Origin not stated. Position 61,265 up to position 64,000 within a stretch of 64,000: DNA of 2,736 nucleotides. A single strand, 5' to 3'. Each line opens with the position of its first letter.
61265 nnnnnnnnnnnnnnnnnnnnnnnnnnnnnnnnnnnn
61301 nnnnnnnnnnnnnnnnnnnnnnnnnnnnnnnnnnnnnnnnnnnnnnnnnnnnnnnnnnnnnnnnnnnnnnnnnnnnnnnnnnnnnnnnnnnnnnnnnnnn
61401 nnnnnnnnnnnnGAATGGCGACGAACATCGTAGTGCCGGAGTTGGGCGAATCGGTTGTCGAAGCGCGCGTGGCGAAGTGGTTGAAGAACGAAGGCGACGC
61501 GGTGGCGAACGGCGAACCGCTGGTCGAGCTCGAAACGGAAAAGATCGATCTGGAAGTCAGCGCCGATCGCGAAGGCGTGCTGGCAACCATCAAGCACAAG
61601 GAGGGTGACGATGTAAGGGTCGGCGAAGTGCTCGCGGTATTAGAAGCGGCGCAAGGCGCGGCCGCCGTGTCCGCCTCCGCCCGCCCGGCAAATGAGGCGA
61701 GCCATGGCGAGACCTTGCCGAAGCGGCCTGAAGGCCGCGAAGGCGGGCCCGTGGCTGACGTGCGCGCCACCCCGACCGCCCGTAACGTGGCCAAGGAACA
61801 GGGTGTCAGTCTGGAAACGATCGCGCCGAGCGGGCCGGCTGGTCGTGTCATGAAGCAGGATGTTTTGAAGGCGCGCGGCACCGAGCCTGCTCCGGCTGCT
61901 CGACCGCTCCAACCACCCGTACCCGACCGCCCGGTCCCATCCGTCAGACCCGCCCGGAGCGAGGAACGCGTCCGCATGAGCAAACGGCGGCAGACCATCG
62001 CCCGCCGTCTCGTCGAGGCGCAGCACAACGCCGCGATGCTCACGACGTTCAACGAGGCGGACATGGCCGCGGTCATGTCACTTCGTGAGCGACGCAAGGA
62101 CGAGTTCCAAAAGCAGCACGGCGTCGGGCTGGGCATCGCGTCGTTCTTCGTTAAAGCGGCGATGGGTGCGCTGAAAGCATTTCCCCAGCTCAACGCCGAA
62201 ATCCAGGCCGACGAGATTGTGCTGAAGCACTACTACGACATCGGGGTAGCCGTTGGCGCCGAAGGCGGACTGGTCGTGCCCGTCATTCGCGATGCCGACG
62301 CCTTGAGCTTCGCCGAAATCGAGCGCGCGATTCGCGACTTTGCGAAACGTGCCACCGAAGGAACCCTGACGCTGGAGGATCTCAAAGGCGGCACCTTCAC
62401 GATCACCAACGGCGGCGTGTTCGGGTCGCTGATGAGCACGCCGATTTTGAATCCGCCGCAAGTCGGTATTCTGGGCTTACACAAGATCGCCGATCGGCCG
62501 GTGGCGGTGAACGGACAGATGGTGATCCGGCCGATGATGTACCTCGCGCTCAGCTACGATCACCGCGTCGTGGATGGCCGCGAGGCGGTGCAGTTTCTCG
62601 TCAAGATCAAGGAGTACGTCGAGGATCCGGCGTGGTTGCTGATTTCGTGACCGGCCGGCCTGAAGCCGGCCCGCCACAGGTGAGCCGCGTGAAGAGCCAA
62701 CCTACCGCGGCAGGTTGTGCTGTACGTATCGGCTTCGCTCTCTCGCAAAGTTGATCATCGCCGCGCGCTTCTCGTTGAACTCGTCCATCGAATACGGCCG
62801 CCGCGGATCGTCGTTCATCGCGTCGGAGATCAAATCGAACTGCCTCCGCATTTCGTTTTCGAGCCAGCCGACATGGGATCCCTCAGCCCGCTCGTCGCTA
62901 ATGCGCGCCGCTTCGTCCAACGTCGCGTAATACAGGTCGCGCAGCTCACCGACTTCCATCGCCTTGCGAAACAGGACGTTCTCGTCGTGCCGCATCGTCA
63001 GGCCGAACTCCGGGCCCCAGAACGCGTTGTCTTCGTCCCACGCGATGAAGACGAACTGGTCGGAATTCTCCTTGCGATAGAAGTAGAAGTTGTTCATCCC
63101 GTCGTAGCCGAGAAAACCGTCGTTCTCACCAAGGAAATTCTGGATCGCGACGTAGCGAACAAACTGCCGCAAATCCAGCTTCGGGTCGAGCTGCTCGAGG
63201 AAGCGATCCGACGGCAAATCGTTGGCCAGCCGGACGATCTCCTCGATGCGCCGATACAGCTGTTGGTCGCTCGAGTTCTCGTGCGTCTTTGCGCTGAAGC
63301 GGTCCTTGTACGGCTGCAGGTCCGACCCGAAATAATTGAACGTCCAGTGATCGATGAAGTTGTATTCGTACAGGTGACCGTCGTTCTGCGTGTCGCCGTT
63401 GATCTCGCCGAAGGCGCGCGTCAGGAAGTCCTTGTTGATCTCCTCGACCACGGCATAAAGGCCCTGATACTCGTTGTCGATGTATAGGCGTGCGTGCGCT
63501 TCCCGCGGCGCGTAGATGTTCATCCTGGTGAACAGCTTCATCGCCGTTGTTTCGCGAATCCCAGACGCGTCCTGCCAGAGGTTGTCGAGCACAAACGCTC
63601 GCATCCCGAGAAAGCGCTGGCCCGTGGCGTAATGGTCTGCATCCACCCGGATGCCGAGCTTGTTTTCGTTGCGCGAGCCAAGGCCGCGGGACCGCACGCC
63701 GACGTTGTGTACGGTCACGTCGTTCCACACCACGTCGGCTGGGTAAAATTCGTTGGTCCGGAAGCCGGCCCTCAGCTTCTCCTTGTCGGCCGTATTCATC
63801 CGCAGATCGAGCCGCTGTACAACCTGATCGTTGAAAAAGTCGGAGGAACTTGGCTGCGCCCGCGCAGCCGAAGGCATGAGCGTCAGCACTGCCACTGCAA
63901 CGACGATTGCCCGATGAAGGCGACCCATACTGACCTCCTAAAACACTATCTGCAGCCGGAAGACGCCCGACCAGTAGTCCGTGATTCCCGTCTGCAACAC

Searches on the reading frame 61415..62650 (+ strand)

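Call 12: search_protein_families(library=pfam, proteins=[window:61415-62650:+], max_evalue=0.001)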
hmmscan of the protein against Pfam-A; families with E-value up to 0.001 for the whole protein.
window:61415-62650:+ (411 aa): 3 families
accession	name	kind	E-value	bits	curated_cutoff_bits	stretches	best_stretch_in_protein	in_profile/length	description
PF00198.28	2-oxoacid_dh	-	1.9e-82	276.7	23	1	182-409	3-231/232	2-oxoacid dehydrogenases acyltransferase (catalytic domain)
PF00364.28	Biotin_lipoyl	-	4.8e-19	68.4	22.1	1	4-76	2-73/73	Biotin-requiring enzyme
PF02817.22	E3_binding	-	4.4e-13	49.6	23.7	1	116-151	1-36/36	e3 binding domain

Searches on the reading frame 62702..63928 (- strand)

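Call 12: search_protein_families(library=pfam, proteins=[window:62702-63928:-], max_evalue=0.001)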
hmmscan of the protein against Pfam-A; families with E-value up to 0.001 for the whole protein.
window:62702-63928:- (408 aa): 1 family
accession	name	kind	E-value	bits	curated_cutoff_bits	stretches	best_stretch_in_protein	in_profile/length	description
PF08757.17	CotH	-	4.3e-43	148.5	23.8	1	78-402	1-322/322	CotH kinase protein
